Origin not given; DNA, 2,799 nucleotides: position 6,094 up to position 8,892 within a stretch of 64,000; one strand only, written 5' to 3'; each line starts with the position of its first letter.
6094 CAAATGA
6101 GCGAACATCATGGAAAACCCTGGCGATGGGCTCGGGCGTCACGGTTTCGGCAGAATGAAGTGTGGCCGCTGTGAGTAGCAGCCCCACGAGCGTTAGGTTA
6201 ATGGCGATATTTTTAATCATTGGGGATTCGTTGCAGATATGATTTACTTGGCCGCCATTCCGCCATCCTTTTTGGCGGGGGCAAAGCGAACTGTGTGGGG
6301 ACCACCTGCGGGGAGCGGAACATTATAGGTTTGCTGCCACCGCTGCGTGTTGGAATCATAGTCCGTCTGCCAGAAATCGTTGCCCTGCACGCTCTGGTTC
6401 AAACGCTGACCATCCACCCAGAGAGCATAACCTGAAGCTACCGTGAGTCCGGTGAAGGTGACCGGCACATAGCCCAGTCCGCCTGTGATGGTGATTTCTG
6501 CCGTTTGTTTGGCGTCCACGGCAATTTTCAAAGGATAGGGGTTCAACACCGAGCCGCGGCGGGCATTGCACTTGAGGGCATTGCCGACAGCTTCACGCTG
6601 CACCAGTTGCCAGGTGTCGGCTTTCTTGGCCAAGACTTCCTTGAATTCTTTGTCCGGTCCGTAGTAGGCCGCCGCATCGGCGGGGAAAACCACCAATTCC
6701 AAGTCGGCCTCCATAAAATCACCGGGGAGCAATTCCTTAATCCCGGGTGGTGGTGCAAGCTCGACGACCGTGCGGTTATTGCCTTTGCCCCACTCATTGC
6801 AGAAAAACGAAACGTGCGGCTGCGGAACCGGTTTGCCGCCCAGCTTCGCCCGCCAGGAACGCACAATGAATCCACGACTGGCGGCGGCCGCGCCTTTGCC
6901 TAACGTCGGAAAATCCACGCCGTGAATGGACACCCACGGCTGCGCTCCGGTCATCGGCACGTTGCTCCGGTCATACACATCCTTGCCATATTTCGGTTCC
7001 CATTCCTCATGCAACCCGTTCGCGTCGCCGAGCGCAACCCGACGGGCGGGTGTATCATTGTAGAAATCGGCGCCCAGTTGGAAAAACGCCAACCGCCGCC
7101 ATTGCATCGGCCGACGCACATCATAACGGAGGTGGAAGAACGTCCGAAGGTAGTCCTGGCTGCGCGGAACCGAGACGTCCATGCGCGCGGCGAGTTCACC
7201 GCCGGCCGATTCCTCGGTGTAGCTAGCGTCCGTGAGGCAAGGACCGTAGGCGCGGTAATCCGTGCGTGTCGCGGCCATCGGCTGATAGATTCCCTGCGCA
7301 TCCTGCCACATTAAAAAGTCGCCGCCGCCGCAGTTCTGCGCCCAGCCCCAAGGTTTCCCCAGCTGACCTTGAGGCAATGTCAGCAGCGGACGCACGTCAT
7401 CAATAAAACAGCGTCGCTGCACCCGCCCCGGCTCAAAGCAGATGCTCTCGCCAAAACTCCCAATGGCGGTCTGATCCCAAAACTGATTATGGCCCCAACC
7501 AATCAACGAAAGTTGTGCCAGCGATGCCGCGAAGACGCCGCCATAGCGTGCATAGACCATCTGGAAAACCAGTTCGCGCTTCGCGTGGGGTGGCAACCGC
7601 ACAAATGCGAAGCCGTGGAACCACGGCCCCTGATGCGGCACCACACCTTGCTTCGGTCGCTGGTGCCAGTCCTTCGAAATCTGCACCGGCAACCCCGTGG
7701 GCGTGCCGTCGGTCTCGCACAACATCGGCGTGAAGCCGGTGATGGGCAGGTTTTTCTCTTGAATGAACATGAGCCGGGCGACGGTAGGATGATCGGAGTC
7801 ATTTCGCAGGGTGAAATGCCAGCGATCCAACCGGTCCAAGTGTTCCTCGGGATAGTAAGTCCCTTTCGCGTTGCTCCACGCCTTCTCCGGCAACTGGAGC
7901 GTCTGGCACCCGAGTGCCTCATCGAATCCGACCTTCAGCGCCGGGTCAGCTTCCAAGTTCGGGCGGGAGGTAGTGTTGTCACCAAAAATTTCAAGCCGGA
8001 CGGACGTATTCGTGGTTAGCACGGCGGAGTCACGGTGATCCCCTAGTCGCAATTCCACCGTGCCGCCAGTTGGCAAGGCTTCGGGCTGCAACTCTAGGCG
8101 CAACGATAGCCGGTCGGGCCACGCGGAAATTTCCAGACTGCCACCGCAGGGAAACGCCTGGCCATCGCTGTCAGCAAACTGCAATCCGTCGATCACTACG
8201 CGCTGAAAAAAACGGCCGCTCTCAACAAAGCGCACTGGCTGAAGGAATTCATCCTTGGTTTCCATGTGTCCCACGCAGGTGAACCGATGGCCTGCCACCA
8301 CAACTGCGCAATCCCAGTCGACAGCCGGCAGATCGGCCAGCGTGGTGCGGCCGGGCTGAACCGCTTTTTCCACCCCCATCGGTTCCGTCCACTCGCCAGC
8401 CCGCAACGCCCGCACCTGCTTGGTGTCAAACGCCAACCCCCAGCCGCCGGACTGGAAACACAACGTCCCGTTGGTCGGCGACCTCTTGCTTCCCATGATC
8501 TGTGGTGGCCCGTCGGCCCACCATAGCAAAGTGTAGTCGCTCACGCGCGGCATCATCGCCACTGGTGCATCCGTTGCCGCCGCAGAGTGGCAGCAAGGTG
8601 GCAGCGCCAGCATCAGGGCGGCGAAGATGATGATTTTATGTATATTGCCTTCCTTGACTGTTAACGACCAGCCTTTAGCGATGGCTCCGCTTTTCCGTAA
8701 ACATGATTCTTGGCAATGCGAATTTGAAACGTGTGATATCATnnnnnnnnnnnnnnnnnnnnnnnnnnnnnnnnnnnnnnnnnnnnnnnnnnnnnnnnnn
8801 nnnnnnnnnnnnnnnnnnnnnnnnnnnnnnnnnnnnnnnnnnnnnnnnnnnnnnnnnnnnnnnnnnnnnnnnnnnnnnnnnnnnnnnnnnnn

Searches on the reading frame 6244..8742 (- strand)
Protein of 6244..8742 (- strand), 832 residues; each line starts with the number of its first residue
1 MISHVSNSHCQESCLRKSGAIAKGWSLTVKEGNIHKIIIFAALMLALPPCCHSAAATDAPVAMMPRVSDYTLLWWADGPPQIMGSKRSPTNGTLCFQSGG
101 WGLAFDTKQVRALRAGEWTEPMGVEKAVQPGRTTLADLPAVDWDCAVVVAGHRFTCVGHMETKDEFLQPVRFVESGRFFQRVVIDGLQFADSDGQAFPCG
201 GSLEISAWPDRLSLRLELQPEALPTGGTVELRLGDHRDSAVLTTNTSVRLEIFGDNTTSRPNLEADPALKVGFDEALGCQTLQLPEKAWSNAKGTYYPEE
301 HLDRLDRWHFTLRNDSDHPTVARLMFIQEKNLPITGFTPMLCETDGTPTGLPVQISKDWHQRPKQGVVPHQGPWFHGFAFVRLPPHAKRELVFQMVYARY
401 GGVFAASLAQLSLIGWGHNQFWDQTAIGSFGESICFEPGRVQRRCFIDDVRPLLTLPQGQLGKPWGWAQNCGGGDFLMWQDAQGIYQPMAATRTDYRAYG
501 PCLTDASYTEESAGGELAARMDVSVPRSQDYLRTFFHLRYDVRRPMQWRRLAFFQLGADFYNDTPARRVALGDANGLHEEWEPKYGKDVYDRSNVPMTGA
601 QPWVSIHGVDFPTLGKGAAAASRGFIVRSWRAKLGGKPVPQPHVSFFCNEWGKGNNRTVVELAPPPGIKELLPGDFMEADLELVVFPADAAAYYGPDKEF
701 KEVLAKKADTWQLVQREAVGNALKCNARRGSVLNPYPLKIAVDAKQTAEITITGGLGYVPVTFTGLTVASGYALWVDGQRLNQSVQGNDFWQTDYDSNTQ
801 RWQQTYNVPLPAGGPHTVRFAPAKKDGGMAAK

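Call 9: search_protein_families(library=pfam, proteins=[window:6244-8742:-], max_evalue=0.001)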
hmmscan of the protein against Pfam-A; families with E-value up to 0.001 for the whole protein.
window:6244-8742:- (832 aa): 0 families

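Call 47: search_solved_structures(query=window:6244-8742:-, max_evalue=0.01)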
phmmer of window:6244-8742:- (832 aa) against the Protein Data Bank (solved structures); distinct sequences matched with E-value up to 0.01: 0.

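Call 72: search_protein_families(library=ncbifam, proteins=[window:6244-8742:-], max_evalue=0.01)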
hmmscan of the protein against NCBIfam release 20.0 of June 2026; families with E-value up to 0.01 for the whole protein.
window:6244-8742:- (832 aa): 0 families
